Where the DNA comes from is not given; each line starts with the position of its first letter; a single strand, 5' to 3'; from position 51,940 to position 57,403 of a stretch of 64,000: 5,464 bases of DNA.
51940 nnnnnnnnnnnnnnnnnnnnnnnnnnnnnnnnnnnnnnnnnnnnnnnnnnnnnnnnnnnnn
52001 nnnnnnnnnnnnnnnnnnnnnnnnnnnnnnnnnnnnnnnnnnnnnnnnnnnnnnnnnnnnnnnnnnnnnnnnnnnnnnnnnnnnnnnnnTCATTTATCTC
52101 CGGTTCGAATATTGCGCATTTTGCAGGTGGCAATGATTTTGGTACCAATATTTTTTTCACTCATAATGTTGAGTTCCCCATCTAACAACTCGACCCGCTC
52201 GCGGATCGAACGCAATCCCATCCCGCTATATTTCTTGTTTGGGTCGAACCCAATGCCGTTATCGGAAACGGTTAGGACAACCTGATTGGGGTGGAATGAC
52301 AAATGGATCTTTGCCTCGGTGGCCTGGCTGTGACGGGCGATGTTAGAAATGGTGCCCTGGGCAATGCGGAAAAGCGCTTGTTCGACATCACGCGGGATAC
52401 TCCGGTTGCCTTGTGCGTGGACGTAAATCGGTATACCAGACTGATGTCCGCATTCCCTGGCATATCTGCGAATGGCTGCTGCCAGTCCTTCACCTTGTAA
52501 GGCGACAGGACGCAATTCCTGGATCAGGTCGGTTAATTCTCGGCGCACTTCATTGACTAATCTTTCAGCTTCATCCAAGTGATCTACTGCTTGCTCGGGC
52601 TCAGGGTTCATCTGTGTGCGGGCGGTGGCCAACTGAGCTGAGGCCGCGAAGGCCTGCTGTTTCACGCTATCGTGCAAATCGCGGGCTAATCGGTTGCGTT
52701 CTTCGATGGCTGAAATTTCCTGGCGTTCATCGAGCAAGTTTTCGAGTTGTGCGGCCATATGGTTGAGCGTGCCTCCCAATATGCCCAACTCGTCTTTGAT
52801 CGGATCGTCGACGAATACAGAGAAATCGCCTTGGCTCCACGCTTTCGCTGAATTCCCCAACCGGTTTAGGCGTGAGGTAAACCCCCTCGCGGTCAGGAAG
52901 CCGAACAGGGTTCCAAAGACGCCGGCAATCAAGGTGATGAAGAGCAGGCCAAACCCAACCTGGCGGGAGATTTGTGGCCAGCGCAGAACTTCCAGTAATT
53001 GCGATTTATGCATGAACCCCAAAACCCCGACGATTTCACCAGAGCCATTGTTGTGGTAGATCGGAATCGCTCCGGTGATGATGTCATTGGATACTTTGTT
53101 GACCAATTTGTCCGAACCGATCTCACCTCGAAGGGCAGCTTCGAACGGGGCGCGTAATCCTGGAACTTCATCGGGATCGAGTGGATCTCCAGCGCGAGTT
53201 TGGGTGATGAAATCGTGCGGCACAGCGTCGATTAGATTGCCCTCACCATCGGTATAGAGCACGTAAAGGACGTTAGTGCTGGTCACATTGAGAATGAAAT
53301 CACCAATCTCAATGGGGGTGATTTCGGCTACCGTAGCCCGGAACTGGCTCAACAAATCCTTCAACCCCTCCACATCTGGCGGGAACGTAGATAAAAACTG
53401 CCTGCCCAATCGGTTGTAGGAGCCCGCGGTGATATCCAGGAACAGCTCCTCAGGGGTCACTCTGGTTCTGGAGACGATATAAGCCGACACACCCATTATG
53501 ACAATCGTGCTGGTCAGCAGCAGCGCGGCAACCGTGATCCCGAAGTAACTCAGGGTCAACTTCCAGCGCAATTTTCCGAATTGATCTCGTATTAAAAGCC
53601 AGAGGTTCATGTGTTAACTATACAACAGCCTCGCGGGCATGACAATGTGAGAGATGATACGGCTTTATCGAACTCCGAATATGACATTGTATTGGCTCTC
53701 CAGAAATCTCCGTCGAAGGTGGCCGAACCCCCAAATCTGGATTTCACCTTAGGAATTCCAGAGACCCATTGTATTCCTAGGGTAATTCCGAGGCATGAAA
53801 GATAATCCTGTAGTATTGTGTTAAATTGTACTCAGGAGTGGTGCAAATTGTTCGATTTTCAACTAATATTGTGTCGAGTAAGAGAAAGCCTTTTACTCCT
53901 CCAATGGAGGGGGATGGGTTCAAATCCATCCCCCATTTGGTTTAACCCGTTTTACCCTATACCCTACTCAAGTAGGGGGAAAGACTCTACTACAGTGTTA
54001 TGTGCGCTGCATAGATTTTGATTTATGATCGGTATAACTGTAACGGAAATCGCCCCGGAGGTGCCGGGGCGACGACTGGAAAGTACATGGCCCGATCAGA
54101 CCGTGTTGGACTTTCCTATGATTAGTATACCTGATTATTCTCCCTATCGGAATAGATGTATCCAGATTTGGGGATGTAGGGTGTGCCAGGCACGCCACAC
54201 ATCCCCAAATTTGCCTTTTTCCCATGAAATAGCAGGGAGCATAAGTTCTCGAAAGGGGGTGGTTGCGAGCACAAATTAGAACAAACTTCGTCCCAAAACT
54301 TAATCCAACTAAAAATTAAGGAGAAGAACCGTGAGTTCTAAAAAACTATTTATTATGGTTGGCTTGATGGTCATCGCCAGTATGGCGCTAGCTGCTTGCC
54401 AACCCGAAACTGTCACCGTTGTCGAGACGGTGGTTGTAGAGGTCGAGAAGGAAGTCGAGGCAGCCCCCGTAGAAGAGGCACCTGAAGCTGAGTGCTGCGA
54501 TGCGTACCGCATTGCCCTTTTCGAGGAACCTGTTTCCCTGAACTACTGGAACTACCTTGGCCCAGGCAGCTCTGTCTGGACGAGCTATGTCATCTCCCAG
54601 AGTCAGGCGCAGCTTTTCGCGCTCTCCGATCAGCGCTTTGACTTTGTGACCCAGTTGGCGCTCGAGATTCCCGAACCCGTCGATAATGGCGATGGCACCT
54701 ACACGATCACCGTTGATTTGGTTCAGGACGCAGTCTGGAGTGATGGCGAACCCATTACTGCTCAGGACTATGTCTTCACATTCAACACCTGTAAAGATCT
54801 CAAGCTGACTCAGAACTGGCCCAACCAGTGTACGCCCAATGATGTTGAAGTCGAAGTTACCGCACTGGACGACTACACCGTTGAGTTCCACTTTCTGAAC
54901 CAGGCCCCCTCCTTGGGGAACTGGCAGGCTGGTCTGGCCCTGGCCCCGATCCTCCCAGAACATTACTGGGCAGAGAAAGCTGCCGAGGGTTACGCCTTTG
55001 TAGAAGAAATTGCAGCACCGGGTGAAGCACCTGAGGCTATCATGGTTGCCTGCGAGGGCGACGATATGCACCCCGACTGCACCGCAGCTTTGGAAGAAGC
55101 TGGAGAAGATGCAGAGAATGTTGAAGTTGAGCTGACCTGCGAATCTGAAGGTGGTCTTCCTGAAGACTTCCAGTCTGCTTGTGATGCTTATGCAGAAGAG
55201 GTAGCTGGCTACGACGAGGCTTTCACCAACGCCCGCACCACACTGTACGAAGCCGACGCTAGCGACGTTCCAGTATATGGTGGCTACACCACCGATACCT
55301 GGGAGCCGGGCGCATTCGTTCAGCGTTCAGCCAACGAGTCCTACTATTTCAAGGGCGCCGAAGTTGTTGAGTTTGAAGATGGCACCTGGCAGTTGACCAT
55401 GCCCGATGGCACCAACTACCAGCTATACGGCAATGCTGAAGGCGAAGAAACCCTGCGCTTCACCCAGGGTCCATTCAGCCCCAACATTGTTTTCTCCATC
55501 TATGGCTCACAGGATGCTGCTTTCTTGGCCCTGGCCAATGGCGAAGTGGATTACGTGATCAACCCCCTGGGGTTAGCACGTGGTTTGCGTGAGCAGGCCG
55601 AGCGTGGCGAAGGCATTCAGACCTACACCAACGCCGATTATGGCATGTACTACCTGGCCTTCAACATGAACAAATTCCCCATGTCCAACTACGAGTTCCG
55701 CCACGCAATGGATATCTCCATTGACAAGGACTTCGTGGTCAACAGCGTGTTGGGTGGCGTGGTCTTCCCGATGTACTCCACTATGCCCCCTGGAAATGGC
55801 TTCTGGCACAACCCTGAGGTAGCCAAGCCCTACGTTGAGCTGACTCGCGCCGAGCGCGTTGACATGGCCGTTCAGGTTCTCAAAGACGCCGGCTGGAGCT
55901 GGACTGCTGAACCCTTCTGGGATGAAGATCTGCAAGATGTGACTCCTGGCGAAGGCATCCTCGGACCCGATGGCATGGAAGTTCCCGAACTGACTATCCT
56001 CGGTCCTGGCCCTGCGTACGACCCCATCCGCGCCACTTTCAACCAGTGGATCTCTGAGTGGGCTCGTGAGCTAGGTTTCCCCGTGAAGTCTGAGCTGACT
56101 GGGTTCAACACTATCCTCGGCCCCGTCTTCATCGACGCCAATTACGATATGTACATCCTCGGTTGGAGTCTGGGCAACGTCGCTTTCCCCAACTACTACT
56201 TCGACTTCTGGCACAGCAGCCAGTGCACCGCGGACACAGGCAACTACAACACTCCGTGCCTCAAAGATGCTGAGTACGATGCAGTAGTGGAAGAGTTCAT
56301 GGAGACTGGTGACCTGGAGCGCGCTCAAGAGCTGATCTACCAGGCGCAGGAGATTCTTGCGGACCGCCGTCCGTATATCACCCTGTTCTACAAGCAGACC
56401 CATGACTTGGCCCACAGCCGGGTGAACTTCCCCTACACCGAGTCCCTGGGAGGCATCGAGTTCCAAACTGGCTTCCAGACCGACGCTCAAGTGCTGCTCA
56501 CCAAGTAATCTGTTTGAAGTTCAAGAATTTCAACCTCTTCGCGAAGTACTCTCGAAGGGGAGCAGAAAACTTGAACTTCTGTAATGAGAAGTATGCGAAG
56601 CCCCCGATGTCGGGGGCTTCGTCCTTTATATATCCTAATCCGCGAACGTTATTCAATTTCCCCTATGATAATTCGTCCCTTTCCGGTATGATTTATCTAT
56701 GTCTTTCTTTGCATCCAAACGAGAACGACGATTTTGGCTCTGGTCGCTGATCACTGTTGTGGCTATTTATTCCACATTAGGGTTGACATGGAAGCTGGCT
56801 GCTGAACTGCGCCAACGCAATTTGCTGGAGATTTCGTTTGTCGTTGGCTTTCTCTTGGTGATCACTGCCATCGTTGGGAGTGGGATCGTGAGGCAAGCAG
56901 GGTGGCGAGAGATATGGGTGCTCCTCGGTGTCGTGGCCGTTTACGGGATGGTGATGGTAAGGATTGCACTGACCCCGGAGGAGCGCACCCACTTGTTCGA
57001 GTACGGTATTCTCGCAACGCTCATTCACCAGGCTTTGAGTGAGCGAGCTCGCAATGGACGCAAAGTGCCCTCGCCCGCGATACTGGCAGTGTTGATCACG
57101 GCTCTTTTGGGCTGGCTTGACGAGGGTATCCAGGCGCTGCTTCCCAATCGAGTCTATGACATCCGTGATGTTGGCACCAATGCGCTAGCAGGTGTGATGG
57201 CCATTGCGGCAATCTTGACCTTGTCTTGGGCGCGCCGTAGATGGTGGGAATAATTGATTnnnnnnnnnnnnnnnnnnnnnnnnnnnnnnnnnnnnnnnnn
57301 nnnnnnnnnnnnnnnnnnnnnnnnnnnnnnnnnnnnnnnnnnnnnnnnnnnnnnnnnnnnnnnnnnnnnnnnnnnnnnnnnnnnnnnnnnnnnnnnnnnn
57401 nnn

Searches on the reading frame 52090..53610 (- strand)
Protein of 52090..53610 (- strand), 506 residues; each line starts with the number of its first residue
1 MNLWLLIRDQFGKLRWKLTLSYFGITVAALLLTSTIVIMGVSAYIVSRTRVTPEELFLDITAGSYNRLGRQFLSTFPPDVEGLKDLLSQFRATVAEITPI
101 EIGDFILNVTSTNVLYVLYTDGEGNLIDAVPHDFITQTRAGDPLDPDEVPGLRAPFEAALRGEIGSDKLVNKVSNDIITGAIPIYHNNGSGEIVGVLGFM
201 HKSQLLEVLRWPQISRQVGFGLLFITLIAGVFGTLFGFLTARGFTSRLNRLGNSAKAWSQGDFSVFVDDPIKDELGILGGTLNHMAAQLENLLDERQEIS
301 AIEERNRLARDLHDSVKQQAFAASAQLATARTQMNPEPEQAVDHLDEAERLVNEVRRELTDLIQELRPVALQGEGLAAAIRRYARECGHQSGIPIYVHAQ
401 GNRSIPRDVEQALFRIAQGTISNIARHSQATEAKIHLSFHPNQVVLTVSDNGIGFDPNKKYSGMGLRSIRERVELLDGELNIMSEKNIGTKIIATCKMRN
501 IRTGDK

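Call 38: search_protein_families(library=pfam, proteins=[window:52090-53610:-], max_evalue=0.0001)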
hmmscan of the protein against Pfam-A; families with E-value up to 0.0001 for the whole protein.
window:52090-53610:- (506 aa): 3 families
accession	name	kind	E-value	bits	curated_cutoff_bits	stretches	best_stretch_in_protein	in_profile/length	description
PF07730.19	HisKA_3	-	1.7e-15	57.7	24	1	304-371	1-68/68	Histidine kinase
PF02518.31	HATPase_c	-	5.6e-11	43.3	26.4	1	410-498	3-109/111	Histidine kinase-, DNA gyrase B-, and HSP90-like ATPase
PF00672.30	HAMP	-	7.1e-06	26.7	25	1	240-290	2-52/53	HAMP domain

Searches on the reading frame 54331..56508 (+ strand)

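Call 38: search_protein_families(library=pfam, proteins=[window:54331-56508:+], max_evalue=0.0001)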
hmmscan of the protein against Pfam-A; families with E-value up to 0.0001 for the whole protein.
window:54331-56508:+ (725 aa): 1 family
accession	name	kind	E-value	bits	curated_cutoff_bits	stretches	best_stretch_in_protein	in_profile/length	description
PF00496.27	SBP_bac_5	-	1.2e-41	143.5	32.4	1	121-630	14-364/368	Bacterial extracellular solute-binding proteins, family 5 Middle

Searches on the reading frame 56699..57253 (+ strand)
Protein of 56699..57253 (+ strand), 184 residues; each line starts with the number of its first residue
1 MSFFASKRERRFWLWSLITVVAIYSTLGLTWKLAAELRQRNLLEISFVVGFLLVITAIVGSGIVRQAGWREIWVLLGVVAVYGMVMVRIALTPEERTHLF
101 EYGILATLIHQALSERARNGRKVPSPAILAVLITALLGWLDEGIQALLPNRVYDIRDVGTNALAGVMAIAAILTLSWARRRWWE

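Call 38: search_protein_families(library=pfam, proteins=[window:56699-57253:+], max_evalue=0.0001)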
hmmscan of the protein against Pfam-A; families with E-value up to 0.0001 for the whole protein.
window:56699-57253:+ (184 aa): 2 families
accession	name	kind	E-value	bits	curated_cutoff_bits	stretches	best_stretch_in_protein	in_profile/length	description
PF04892.17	VanZ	-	2.1e-07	32.1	30.1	1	98-173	61-123/126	VanZ like family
PF07690.21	MFS_1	-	5e-05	22.8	33.4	1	46-174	127-251/347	Major Facilitator Superfamily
